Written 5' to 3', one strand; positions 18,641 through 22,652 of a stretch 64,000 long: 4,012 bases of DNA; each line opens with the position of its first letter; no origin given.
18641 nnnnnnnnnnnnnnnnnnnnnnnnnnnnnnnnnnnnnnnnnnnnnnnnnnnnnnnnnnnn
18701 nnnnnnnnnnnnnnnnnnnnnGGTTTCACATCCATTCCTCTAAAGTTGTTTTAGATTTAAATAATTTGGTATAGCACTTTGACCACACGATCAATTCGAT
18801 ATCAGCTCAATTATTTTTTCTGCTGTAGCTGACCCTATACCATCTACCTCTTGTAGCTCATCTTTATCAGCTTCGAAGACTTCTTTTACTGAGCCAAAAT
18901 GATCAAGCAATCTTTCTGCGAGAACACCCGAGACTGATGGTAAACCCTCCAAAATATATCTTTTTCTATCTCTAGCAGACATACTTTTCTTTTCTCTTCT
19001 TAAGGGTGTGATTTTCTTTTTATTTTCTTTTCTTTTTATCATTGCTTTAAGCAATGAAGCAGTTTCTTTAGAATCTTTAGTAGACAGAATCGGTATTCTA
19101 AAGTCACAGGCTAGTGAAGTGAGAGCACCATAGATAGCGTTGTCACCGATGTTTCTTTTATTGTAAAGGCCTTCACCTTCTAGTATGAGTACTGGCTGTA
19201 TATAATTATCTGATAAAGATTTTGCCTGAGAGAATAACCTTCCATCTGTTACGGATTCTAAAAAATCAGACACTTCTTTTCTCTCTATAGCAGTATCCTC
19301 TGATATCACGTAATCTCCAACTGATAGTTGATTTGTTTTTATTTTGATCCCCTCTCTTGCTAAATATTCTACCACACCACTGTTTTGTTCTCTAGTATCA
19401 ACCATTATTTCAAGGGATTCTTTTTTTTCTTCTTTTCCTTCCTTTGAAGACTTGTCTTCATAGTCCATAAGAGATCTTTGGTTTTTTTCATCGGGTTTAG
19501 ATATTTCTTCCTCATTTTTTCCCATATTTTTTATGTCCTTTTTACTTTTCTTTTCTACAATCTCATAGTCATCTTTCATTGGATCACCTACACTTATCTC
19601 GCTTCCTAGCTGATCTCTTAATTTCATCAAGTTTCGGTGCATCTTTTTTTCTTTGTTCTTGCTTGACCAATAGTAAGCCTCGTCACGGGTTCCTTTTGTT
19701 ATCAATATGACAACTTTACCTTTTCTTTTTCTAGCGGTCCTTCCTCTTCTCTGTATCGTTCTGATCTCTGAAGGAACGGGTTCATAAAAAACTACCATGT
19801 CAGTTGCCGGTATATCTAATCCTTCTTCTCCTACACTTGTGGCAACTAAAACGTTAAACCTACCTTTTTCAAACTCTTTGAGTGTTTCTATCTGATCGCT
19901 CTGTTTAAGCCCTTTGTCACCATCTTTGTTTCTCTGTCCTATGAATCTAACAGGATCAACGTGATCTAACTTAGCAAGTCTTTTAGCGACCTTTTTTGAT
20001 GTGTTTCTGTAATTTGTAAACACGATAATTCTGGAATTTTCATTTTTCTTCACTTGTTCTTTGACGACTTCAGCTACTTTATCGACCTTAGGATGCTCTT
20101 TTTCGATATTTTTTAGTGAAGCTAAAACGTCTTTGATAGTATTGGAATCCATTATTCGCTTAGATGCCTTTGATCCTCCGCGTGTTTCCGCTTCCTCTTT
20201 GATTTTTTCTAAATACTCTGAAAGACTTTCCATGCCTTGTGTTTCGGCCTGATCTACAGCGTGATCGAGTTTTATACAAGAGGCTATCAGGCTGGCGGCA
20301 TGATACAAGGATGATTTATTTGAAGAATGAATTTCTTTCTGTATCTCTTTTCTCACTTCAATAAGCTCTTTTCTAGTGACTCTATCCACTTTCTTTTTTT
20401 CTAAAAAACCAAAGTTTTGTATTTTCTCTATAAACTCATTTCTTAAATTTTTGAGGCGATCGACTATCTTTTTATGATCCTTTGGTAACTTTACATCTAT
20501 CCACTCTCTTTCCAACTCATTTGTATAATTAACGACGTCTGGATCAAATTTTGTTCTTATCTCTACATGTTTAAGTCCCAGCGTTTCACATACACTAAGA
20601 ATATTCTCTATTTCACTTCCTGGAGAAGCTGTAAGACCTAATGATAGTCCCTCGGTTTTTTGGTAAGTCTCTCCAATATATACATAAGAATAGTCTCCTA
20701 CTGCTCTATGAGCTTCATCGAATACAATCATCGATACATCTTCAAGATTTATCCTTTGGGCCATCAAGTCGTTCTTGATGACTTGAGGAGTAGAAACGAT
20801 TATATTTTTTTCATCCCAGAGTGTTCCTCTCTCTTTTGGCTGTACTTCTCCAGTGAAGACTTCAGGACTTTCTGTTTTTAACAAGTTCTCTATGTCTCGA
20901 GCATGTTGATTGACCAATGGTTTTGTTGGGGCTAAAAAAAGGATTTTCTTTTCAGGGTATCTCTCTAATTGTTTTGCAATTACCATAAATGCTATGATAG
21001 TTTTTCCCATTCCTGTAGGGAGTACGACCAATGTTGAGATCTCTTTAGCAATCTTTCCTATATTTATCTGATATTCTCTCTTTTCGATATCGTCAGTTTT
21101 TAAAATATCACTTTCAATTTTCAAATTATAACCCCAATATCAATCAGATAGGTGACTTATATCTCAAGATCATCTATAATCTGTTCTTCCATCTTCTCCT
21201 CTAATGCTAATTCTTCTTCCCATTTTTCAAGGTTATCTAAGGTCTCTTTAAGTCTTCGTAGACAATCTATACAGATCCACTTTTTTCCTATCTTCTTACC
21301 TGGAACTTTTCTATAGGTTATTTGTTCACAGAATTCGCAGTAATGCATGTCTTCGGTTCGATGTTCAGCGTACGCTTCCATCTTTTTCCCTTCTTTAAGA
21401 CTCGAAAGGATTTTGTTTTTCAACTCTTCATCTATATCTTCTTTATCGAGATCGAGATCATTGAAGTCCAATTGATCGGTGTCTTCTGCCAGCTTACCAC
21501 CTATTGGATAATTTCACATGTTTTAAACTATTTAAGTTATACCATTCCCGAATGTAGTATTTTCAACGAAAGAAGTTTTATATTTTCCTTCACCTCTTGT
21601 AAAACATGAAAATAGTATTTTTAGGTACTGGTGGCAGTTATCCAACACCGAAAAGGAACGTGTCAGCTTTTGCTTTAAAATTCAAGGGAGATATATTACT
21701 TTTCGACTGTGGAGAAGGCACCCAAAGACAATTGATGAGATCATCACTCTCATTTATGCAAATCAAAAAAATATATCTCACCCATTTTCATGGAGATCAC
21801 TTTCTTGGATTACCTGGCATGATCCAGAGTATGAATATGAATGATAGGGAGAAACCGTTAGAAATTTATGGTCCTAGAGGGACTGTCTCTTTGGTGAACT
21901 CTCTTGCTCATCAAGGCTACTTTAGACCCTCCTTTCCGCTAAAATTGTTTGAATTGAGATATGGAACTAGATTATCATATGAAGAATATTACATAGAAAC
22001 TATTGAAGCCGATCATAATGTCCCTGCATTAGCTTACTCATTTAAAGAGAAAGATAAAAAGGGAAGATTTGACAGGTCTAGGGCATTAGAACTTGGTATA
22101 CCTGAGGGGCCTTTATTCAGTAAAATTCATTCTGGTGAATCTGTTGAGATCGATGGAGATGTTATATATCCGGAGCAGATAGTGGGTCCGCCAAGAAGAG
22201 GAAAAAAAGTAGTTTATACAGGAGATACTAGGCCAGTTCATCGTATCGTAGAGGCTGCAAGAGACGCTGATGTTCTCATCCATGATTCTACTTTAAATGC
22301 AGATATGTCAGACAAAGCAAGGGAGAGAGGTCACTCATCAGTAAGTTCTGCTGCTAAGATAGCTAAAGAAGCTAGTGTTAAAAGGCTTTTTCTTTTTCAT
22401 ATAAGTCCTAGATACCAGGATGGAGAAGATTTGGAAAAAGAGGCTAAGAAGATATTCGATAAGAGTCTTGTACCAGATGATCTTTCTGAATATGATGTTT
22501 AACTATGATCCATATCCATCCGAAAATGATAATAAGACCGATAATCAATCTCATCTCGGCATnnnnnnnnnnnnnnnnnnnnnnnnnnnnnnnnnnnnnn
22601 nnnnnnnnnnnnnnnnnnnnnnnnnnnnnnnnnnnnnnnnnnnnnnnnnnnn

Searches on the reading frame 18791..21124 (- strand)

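Call 26: search_protein_families(library=pfam, proteins=[window:18791-21124:-], max_evalue=0.001)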
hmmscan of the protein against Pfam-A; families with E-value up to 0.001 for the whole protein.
window:18791-21124:- (777 aa): 10 families
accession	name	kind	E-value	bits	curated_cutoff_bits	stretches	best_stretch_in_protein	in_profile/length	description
PF02732.21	ERCC4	-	4.1e-32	111.4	24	1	575-695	1-140/140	ERCC4 domain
PF00270.35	DEAD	-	5.3e-24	85.3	26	1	25-174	11-166/167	DEAD/DEAH box helicase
PF00271.37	Helicase_C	-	8.6e-23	81.1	23.5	1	352-466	4-109/110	Helicase conserved C-terminal domain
PF04851.21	ResIII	-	3e-22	79.7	22.5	1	26-168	21-162/164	Type III restriction enzyme, res subunit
PF21210.2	RNA_helicase_helical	-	2.4e-17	63.5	27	1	232-333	8-106/108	Putative ATP-dependent RNA helicase, helical bundle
PF14520.12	HHH_5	-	9.5e-10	39.3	27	1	725-773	4-53/57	Helix-hairpin-helix domain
PF12826.13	HHH_2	-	4.7e-07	30.3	27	1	727-773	7-53/64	Helix-hairpin-helix motif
PF22590.2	Cas3-like_C_2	-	5.7e-06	27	27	1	364-468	3-106/106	CRISPR-associated nuclease/helicase Cas3, C-terminal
PF00633.29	HHH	-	1.3e-05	25.2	24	1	746-773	2-29/30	Helix-hairpin-helix motif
PF18766.7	SWI2_SNF2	-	0.00015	21.9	26.7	1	37-156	27-145/221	SWI2/SNF2 ATPase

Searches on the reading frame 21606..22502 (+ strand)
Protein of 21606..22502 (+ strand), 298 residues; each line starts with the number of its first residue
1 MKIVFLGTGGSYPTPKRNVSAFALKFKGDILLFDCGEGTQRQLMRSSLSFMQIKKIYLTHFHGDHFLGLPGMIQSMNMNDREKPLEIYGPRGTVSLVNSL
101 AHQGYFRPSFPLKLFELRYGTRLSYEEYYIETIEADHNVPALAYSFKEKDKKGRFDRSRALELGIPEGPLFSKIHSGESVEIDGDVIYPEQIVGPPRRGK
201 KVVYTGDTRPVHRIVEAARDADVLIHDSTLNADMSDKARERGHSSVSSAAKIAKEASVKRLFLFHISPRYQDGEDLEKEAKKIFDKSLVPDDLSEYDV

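Call 26: search_protein_families(library=pfam, proteins=[window:21606-22502:+], max_evalue=0.001)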
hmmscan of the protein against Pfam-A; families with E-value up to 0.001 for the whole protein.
window:21606-22502:+ (298 aa): 4 families
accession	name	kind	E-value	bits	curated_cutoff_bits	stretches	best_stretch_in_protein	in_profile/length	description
PF12706.13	Lactamase_B_2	-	1.2e-18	67.9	27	2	197-266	132-200/200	Beta-lactamase superfamily domain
PF00753.33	Lactamase_B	-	2.5e-09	37.8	22.7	1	17-94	4-85/196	Metallo-beta-lactamase superfamily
PF13691.12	Lactamase_B_4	-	3.4e-06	27.1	27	1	21-64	14-59/63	tRNase Z endonuclease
PF23023.1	Anti-Pycsar_Apyc1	-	0.00047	20.1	50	1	2-69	4-70/250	Anti-Pycsar protein Apyc1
